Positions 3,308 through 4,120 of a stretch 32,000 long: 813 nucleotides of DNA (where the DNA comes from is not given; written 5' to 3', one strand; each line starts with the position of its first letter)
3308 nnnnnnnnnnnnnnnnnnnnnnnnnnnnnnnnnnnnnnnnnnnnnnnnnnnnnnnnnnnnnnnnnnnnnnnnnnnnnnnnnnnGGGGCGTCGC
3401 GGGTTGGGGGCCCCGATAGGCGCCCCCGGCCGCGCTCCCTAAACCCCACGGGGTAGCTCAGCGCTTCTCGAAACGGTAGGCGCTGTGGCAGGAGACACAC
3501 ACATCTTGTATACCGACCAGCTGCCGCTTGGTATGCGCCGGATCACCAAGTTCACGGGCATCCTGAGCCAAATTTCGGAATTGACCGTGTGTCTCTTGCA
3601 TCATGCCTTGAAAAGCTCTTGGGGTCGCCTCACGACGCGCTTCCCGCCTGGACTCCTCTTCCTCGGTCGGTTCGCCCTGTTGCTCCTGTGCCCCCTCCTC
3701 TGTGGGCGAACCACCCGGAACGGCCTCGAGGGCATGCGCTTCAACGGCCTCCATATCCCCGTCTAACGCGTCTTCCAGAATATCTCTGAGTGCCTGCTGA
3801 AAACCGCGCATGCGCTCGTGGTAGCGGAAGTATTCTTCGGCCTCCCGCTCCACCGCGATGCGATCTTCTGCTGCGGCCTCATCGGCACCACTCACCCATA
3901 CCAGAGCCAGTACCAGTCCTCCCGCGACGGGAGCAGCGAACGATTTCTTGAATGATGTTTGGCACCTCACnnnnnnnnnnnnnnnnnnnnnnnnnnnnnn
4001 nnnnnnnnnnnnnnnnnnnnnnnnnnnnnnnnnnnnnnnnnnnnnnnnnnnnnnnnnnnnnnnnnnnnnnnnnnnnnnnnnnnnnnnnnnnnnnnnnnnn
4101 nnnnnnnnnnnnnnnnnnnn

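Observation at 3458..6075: TonB-dependent receptor followed by a secreted cytochrome c'-like protein, seen twice in the window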

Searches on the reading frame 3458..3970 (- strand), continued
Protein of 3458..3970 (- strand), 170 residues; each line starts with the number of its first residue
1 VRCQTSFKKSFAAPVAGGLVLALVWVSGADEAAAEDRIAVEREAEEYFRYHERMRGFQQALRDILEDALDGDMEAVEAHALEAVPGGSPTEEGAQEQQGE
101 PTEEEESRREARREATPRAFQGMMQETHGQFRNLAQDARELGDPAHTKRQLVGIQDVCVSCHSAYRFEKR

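Call 92: get_annotated_region(hit=H2, flank=7000)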
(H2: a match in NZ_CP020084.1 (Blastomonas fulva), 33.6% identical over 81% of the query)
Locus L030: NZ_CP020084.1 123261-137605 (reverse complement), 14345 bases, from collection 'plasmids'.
description: Blastomonas fulva strain T2 plasmid unnamed, complete sequence
organism: Blastomonas fulva (NCBI taxid 1550728)
taxonomy: Bacteria; Pseudomonadota; Alphaproteobacteria; Sphingomonadales; Sphingomonadaceae; Blastomonas; Blastomonas fulva
host: -; source: Cell culture,microcystis culture; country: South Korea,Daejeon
typing (MOB-suite, as given by PLSDB): non-mobilizable
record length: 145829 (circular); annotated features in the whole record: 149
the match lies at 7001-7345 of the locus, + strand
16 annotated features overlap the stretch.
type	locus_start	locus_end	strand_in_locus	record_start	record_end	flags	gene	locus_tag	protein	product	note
CDS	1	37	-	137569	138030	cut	-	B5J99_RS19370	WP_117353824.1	Dps family protein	-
CDS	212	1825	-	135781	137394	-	-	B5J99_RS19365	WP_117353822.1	ATP-binding cassette domain-containing protein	-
CDS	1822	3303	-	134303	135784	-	-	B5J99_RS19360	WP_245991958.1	ATP-binding cassette domain-containing protein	-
CDS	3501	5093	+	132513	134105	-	-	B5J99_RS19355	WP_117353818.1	cytochrome ubiquinol oxidase subunit I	GO:0019646 - aerobic electron transport chain [Evidence IEA]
CDS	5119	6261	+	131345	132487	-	cydB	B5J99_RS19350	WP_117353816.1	cytochrome d ubiquinol oxidase subunit II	-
CDS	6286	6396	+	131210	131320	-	cydX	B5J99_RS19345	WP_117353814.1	cytochrome bd-I oxidase subunit CydX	-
CDS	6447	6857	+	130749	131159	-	-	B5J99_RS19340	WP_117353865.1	group II truncated hemoglobin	-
CDS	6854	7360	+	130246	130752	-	-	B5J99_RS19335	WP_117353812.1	cytochrome c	-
CDS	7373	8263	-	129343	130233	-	-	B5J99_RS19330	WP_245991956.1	c-type cytochrome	-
CDS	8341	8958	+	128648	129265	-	-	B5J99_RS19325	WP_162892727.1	DsrE family protein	-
CDS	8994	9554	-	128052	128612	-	-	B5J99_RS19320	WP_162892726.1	DUF3365 domain-containing protein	-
CDS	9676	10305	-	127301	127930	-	-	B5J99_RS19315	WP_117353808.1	peroxiredoxin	GO:0098869 - cellular oxidant detoxification [Evidence IEA]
CDS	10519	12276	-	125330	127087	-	sulP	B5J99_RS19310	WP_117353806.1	sulfate permease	GO:0008272 - sulfate transport [Evidence IEA]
CDS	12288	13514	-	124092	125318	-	-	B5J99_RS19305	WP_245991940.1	FAD/NAD(P)-binding oxidoreductase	-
CDS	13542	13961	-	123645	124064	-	-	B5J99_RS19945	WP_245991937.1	TIGR01244 family sulfur transferase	-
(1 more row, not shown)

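Call 108: predict_structure(alignment_id=A5)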
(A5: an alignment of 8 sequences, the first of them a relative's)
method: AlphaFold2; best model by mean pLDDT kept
length: 178 residues; sequences in the alignment: 8
mean_pLDDT: 76.3   pTM: 0.66
mean pLDDT of the five models: 76.3, 69.8, 65.5, 60.3, 55.4
residues with pLDDT >= 90: 61; 70-90: 63; 50-70: 12; < 50: 42
segments of 3 or more residues with pLDDT < 50: 1-4, 7-9, 16-26, 95-116
pLDDT, mean of each block of 10 residues (from residue 1): 48 46 53 90 88 94 96 91 82 50 38 54 86 92 96 95 90 88
secondary structure, 60 per line:
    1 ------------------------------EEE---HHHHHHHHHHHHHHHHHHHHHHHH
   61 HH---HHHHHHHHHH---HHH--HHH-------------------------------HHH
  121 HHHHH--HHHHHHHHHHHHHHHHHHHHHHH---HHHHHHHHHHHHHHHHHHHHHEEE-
elements in order: E31-33 H37-62 H66-75 H118-125 H128-150 H154-174 E175-177

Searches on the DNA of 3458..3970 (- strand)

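Call 103: search_rna_families(sources=[L001, L004, L005, L013, L016, L019], threshold=gathering)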
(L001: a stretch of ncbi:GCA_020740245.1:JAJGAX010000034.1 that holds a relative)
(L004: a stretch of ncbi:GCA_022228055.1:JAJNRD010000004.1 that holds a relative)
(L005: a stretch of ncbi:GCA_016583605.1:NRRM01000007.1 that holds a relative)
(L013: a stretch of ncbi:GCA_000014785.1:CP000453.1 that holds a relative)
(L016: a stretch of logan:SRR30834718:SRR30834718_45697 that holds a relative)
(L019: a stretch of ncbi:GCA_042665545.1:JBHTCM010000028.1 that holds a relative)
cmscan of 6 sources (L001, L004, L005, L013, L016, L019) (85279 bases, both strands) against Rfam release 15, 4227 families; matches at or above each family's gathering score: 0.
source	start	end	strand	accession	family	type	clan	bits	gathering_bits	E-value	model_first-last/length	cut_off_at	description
